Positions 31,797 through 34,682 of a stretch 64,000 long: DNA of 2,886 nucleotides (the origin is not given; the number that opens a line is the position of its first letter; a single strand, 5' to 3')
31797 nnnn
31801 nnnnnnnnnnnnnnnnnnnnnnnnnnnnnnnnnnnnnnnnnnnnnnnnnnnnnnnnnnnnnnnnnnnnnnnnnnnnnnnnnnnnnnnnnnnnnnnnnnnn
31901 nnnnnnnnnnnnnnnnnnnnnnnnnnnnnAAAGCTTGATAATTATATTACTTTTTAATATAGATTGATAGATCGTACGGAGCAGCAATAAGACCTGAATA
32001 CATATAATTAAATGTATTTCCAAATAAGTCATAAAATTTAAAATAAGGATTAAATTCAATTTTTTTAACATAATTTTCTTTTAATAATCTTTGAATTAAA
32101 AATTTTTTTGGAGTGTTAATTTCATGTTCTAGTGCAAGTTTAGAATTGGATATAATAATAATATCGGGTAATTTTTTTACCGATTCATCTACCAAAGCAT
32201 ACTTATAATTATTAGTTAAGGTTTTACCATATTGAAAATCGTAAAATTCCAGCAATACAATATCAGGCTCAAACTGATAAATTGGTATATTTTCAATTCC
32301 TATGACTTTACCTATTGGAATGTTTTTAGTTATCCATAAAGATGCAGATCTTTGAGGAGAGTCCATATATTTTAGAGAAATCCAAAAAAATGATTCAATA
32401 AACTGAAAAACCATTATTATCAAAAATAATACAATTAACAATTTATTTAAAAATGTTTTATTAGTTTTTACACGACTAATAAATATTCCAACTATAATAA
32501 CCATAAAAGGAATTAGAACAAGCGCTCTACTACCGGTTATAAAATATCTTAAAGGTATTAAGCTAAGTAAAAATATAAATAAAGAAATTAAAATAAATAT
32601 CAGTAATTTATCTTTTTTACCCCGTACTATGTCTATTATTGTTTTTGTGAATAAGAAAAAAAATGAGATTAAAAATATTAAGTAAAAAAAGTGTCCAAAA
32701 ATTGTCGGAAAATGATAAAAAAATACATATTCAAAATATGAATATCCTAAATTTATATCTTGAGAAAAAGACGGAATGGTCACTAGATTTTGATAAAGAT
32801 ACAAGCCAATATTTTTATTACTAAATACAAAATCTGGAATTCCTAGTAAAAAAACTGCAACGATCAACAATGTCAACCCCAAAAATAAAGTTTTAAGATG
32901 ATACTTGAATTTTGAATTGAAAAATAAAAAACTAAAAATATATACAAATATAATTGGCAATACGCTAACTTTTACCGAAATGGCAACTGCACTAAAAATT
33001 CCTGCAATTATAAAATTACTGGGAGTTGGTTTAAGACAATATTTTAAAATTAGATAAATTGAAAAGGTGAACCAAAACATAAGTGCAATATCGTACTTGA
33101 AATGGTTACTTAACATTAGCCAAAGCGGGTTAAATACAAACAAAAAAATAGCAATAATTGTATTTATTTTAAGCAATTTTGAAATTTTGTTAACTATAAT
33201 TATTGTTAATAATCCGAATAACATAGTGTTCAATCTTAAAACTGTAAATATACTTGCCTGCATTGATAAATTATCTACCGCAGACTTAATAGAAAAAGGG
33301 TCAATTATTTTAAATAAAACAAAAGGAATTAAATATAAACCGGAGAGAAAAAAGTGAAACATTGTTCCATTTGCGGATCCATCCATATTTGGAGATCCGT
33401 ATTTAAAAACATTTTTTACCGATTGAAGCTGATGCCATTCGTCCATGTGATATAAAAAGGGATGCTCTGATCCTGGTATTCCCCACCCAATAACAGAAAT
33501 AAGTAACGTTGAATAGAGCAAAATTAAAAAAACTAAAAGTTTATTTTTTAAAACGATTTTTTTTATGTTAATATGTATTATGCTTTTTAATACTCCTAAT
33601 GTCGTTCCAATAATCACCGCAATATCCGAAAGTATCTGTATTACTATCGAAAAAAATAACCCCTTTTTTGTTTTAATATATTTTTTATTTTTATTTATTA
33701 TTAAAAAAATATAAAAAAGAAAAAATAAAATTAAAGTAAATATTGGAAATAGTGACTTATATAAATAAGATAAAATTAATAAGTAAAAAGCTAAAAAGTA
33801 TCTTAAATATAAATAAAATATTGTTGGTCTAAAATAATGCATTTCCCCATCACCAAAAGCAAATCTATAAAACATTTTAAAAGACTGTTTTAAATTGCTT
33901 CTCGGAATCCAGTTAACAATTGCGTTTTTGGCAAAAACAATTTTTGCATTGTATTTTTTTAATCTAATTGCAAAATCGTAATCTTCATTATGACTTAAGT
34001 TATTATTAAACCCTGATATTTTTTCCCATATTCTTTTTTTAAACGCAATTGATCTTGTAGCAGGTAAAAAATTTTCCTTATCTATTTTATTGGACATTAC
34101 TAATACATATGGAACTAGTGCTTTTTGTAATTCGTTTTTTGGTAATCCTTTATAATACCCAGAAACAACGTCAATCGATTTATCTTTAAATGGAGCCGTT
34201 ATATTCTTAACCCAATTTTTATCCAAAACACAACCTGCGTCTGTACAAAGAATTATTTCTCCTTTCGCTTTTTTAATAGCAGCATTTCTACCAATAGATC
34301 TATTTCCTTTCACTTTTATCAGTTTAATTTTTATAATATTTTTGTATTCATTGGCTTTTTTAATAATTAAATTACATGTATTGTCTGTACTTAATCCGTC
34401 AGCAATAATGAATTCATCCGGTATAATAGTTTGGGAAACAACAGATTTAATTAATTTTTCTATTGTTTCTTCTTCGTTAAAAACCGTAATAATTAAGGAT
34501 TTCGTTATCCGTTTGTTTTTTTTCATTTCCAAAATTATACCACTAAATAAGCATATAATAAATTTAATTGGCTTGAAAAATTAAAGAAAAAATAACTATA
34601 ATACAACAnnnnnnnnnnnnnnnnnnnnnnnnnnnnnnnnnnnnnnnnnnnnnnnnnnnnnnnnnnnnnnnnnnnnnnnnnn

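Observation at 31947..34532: Second GT2-GT-C fusion (861 aa), followed by two tandem paralogous giant membrane proteins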

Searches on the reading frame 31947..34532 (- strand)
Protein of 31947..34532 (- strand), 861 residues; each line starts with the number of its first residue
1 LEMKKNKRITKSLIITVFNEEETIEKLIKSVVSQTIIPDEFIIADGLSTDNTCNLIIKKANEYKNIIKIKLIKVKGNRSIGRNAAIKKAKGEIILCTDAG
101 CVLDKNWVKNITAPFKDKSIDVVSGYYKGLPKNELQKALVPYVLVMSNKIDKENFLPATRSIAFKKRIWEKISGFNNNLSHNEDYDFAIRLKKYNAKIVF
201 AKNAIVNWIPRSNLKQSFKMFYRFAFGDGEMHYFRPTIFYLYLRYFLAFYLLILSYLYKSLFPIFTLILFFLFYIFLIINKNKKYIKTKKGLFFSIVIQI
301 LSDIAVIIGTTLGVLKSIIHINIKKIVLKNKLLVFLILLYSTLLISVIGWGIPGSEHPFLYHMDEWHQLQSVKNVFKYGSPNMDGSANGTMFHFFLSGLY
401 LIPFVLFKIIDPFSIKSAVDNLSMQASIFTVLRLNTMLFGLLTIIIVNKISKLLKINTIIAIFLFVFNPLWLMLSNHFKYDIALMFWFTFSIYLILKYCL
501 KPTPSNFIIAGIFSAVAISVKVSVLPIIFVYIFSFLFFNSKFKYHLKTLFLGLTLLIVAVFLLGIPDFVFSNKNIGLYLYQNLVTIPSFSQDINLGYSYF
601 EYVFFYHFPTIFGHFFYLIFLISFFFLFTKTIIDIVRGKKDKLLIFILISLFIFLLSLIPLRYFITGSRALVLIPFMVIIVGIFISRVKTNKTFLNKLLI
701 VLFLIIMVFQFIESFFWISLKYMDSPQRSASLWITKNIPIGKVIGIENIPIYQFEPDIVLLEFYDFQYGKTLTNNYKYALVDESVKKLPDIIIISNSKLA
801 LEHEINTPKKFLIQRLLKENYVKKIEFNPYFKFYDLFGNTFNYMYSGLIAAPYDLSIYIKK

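Call 4: search_protein_families(library=pfam, proteins=[window:31947-34532:-], max_evalue=1)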
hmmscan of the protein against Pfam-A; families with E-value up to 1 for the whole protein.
window:31947-34532:- (861 aa): 6 families
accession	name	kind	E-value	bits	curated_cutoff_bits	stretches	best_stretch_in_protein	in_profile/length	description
PF00535.33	Glycos_transf_2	-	1.3e-20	74.4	23.3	1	12-125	1-113/168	Glycosyl transferase family 2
PF13641.12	Glyco_tranf_2_3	-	3e-11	44.2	27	1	12-220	4-223/230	Glycosyltransferase like family 2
PF13632.12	Glyco_trans_2_3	-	9.6e-10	39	27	1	159-277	74-193/198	Glycosyl transferase family group 2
PF13231.12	PMT_2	-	2.3e-07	31.6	26.1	1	430-560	22-156/160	Dolichyl-phosphate-mannose-protein mannosyltransferase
PF13506.12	Glyco_transf_21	-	4.3e-05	23.5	21.7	1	85-225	25-173/174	Glycosyl transferase family 21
PF02709.20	Glyco_transf_7C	-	0.11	12.6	23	1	163-203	25-67/78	N-terminal domain of galactosyltransferase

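Call 5: search_protein_families(library=ncbifam, proteins=[window:31947-34532:-], max_evalue=1)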
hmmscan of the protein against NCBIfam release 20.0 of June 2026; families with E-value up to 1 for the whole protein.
window:31947-34532:- (861 aa): 18 families
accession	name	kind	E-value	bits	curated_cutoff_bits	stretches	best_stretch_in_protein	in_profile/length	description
TIGR04283.1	glyco_like_mftF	equivalog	4.1e-17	62.5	182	1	12-206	2-183/221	TIGR04283 family arsenosugar biosynthesis glycosyltransferase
NF041875.1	EPS_EpsD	equivalog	1.2e-14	54.5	370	1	12-223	2-222/325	exopolysaccharide biosynthesis glycosyltransferase EpsD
TIGR03965.1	mycofact_glyco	equivalog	1.4e-12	47.2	280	1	10-229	75-299/467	mycofactocin biosynthesis glycosyltransferase MftF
TIGR03937.1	PgaC_IcaA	equivalog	1.2e-11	44.3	422.3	2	6-118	42-153/407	poly-beta-1,6-N-acetyl-D-glucosamine synthase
NF047683.1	TeichurnBiosyTuaG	equivalog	1.6e-11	44.3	400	1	10-100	7-96/252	teichuronic acid biosynthesis protein TuaG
NF007482.0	PRK10073.1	equivalog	3.4e-10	39.4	423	1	6-123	3-118/334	glycosyltransferase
NF053739.1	GlytfEpsEBac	equivalog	7.7e-10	38.2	450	1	12-99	4-91/265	glycosyltransferase EpsE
NF038302.1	EPS_HpsE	equivalog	2.4e-08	33.3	300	1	12-218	4-233/307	hormogonium polysaccharide biosynthesis glycosyltransferase HpsE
NF038299.1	EPS_HpsN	equivalog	1.3e-06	27.7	425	1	12-125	4-117/317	hormogonium polysaccharide biosynthesis glycosyltransferase HpsN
NF010496.0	PRK13915.1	equivalog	2.2e-06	27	262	1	3-128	27-156/307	glucosyl-3-phosphoglycerate synthase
NF050050.1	ProtGlycPglI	equivalog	2.6e-06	27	500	1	12-112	5-105/306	GalNAc(5)-diNAcBac-PP-undecaprenol beta-1,3-glucosyltransferase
TIGR03472.1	HpnI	equivalog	2.8e-06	26.4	310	1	85-219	121-263/373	bacteriohopanetetrol glucosamine biosynthesis glycosyltransferase HpnI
NF041394.1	GtaseAglG_Halo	equivalog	6.4e-06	25.7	440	1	15-207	7-214/304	glucosyl-dolichyl phosphate glucuronosyltransferase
TIGR04242.1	nodulat_NodC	equivalog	6e-05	22.2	550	1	12-126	51-167/395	chitooligosaccharide synthase NodC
NF007986.1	PRK10714.1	equivalog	0.00023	20.3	529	1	11-101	8-101/316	undecaprenyl-phosphate 4-deoxy-4-formamido-L-arabinose transferase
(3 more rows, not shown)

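Call 13: find_homologous_proteins(query=window:31947-34532:-)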
Query window:31947-34532:- (861 aa): 343 proteins with E <= 0.001 among 8000 candidates; the best 120 are listed.
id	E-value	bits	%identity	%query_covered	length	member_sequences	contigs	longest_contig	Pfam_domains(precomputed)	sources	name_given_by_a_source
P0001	0.0e+0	1854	100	100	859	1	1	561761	PF13632.13,PF13641.13,PF00535.33,PF13231.13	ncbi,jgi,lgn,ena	-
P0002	0.0e+0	1568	81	100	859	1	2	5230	PF13632.13,PF13506.14,PF13641.13,PF00535.33,PF13231.13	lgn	-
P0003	7.1e-279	946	53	99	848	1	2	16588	PF10111.15,PF13506.14,PF13641.13,PF02366.25,PF00535.33,PF13231.13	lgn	-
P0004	1.0e-268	912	49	99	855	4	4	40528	PF10111.15,PF13506.14,PF13641.13,PF00535.33,PF13231.13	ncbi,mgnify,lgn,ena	mgnify:FL=1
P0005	1.7e-266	905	50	99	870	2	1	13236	PF10111.15,PF13506.14,PF13641.13,PF02366.25,PF00535.33,PF13231.13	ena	-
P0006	2.1e-257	875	50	99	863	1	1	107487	PF13641.13,PF00535.33,PF13231.13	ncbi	-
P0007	2.2e-257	875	49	99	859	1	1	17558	PF10111.15,PF13506.14,PF13641.13,PF02366.25,PF00535.33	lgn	-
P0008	4.8e-257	874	48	99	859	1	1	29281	PF13632.13,PF13506.14,PF13641.13,PF02366.25,PF00535.33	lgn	-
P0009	1.0e-247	843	48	98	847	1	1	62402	PF10111.15,PF13641.13,PF02366.25,PF00535.33,PF13231.13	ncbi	-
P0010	5.0e-246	837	48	99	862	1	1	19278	PF13632.13,PF10111.15,PF13506.14,PF13641.13,PF00535.33,PF13231.13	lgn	-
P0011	1.9e-245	835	49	99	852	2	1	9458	PF10111.15,PF13506.14,PF13641.13,PF02366.25,PF00535.33,PF13231.13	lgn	-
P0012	7.9e-245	833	49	99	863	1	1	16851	PF10111.15,PF13641.13,PF02366.25,PF00535.33,PF13231.13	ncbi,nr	ncbi:MAG: glycosyltransferase [Patescibacteria group bacterium]|nr:glycosyltransferase [Patescibacte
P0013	8.3e-245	833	47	98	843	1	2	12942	PF13632.13,PF13506.14,PF13641.13,PF02366.25,PF00535.33,PF13231.13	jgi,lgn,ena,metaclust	metaclust:\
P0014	4.0e-244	831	48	99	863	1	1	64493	PF10111.15,PF02366.25,PF00535.33,PF13231.13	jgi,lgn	jgi:glycosyltransferase involved in cell wall biosynthesis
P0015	6.5e-242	824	49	99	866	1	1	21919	PF13641.13,PF00535.33,PF13231.13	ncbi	-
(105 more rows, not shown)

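Call 17: find_related_loci(query=A1, collection=genome_contigs, flank=10000)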
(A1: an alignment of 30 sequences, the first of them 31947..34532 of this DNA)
Query A1 (861 aa) in genome_contigs; peptide patterns used: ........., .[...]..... (x = any residue, [..] = any of these).
118 stretches matched a pattern; 80 encode a relative of the query (tblastn E <= 1e-3); 79 distinct loci.
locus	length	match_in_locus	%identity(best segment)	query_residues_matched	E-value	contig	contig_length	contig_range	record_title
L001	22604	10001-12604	48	4-860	0e+0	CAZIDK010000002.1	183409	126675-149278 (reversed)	MAG TPA_asm: uncultured Gammaproteobacteria bacterium isolate SRP302447_co4_23 genome assembly, contig: NODE_260_length_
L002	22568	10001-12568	50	8-860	0e+0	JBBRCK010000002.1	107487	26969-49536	MAG: Candidatus Levyibacteriota bacterium isolate Co_metawrap_2398 Cmw_2398_k141_4533044_length_107487_cov_17.1960, whol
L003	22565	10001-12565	47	5-860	0e+0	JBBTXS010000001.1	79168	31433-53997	MAG: Patescibacteria group bacterium isolate H51-bin091_1 H51_bin091_1_000000000001, whole genome shotgun sequence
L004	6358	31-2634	47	4-860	0e+0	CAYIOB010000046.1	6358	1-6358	MAG TPA_asm: uncultured Gammaproteobacteria bacterium isolate ERP119705_co25_644 genome assembly, contig: NODE_14475_len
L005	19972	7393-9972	46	12-860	0e+0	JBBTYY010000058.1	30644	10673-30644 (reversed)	MAG: Patescibacteria group bacterium isolate H52-bin050_1 H52_bin050_1_000000000058, whole genome shotgun sequence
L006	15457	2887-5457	49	12-861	0e+0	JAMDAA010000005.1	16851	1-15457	MAG: Patescibacteria group bacterium isolate FK_Sedi_B_Bin.274 NODE_12566_length_16851_cov_21.3728, whole genome shotgun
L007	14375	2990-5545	45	8-861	0e+0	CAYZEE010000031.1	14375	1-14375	MAG TPA_asm: uncultured Gammaproteobacteria bacterium isolate SRP271791_co2_53 genome assembly, contig: NODE_1039_length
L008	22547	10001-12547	46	5-860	0e+0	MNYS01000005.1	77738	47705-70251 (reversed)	MAG: Candidatus Levybacteria bacterium CG2_30_37_29 cg2_3.0_scaffold_95_c, whole genome shotgun sequence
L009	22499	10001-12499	45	12-860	0e+0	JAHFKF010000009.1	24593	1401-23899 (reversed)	MAG: Candidatus Levyibacteriota bacterium isolate nzgw403 NODE_1180_length_24594_cov_3.162056, whole genome shotgun sequ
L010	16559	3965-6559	47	3-861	0e+0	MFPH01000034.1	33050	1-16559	MAG: Candidatus Levybacteria bacterium RIFCSPLOWO2_12_FULL_37_14 rifcsplowo2_12_scaffold_2655, whole genome shotgun sequ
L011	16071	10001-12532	46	9-852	0e+0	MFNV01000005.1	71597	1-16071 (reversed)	MAG: Candidatus Levybacteria bacterium RIFCSPHIGHO2_01_FULL_41_15 rifcsphigho2_01_scaffold_451, whole genome shotgun seq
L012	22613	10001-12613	45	7-860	0e+0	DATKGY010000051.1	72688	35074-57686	MAG TPA_asm: Patescibacteria group bacterium isolate SMAG_U14563 k141_42636, whole genome shotgun sequence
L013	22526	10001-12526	44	12-860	0e+0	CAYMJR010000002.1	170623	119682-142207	MAG TPA_asm: uncultured Gammaproteobacteria bacterium isolate SRP272529_co1_137 genome assembly, contig: NODE_51_length_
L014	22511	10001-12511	45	12-859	0e+0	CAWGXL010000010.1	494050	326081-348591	MAG: uncultured bacterium isolate MFD09206.bin.2.20 genome assembly, contig: contig_853, whole genome shotgun sequence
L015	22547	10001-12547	45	12-858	0e+0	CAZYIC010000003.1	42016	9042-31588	MAG TPA_asm: uncultured Gammaproteobacteria bacterium isolate binchicken_co38_456 genome assembly, contig: NODE_1955_len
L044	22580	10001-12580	45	6-860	0e+0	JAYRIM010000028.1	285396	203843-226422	MAG: Candidatus Levyibacteriota bacterium isolate SZ_szas25bin.53 k141_1536689, whole genome shotgun sequence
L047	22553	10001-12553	44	12-860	0e+0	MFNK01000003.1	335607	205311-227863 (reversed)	MAG: Candidatus Levybacteria bacterium RIFCSPHIGHO2_01_FULL_36_15b rifcsphigho2_01_scaffold_16, whole genome shotgun seq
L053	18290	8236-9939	41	305-860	6e-125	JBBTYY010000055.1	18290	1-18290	MAG: Patescibacteria group bacterium isolate H52-bin050_1 H52_bin050_1_000000000055, whole genome shotgun sequence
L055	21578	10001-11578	42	329-851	3e-121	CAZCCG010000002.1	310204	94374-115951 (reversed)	MAG TPA_asm: uncultured Gammaproteobacteria bacterium isolate SRP200132_co1_33 genome assembly, contig: NODE_20_length_3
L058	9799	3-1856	39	224-847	3e-120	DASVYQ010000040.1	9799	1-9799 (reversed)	MAG TPA_asm: Patescibacteria group bacterium isolate SMAG_U2606 k141_204343, whole genome shotgun sequence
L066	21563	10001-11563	41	330-852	1e-113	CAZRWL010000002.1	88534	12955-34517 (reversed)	MAG TPA_asm: uncultured Gammaproteobacteria bacterium isolate SRP269290_co1_1073 genome assembly, contig: NODE_228_lengt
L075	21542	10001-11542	37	342-849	6e-96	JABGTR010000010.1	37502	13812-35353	MAG: Candidatus Paceibacterota bacterium isolate SI034_bin135 k141_561913, whole genome shotgun sequence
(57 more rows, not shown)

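Call 27: search_solved_structures(query=A1, max_evalue=1)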
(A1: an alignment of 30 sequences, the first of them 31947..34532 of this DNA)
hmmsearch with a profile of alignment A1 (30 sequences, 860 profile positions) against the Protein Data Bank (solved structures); distinct sequences matched with E-value up to 1: 47.
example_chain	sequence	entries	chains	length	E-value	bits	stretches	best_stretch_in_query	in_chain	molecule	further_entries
5tze_C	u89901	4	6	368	2.1e-12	49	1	4-119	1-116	Glycosyl transferase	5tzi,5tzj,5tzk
5tz8_A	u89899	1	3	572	4.4e-12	48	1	4-119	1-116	Glycosyl transferase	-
8bz8_A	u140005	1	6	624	6.7e-11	44.1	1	2-121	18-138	Glycosyltransferase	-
8bz4_A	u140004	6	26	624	6.7e-11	44.1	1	2-121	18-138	Glycosyltransferase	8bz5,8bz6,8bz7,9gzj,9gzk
6h1j_A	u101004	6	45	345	6.8e-11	44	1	4-184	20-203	Probable ss-1,3-N-acetylglucosaminyltransferase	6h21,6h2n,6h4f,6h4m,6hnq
8vh7_A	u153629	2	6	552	4.1e-10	41.4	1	6-109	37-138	Heparosan synthase B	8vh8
8viw_A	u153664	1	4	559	4.2e-10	41.4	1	6-109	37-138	Heparosan synthase B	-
5hea_A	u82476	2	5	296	2.6e-09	38.8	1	6-118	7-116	Putative glycosyltransferase (GalT1)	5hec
2z87_A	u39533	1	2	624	3.8e-09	38.3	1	7-190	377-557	Chondroitin synthase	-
2z86_A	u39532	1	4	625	3.8e-09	38.2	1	7-190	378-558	Chondroitin synthase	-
9omm_A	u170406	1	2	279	9.8e-09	36.9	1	5-121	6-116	Glycosyltransferase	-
9omh_A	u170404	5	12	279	9.8e-09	36.9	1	5-121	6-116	Glycosyltransferase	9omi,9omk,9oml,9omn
9omj_A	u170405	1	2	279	1e-08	36.9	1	5-121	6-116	Glycosyltransferase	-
6p61_A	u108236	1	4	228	1.2e-08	36.7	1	5-123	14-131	Glycosyltransferase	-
6yv7_B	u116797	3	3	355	1e-07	33.6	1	5-120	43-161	Glycosyl transferase, family 2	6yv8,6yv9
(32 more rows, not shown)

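Call 39: predict_structure(alignment_id=A1)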
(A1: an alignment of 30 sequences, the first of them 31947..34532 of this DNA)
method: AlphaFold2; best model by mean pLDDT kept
length: 861 residues; sequences in the alignment: 30
mean_pLDDT: 87.6   pTM: 0.84
mean pLDDT of the five models: 87.6, 87.4, 85.7, 84.9, 84.8
residues with pLDDT >= 90: 434; 70-90: 394; 50-70: 27; < 50: 6
segments of 3 or more residues with pLDDT < 50: 1-6
pLDDT, mean of each block of 10 residues (from residue 1): 58 93 91 93 92 93 93 89 93 91 93 92 91 91 84 78 94 87 84 90 91 91 88 80 90 88 91 91 88 92 94 86 84 91 89 63 75 86 80 90 92 77 85 91 96 92 93 83 93 96 92 93 91 92 87 93 83 72 81 85 91 94 94 89 94 93 83 95 88 79 90 89 85 92 82 77 74 81 89 90 87 92 89 78 82 90 84
secondary structure, 60 per line:
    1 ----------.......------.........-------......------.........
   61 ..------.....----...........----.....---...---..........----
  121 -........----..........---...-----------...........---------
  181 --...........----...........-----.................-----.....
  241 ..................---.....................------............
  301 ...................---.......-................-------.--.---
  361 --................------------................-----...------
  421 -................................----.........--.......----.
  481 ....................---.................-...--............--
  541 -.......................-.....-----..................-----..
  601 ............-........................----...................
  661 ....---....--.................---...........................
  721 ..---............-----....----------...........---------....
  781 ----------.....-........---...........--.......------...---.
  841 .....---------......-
elements in order (helices of 4 or more, strands of 3 or more residues): E11-17 H24-32 E40-45 H52-62 E69-73 H78-88 E93-97 E101-103 H107-116 E122-129 H134-143 E161-165 H166-171 H183-193 E198-208 H214-230 H236-258 H262-282 H289-319 H323-329 H331-346 H363-378 H391-406 H422-453 H458-466 H469-475 H480-500 H504-520 H527-538 H542-564 H566-570 H576-592 H599-612 H614-637 H642-664 H668-671 H674-690 H694-722 H726-737 E743-746 H757-767 E777-780 E791-795 H797-803 H808-818 E821-827 H840-845 E855-860
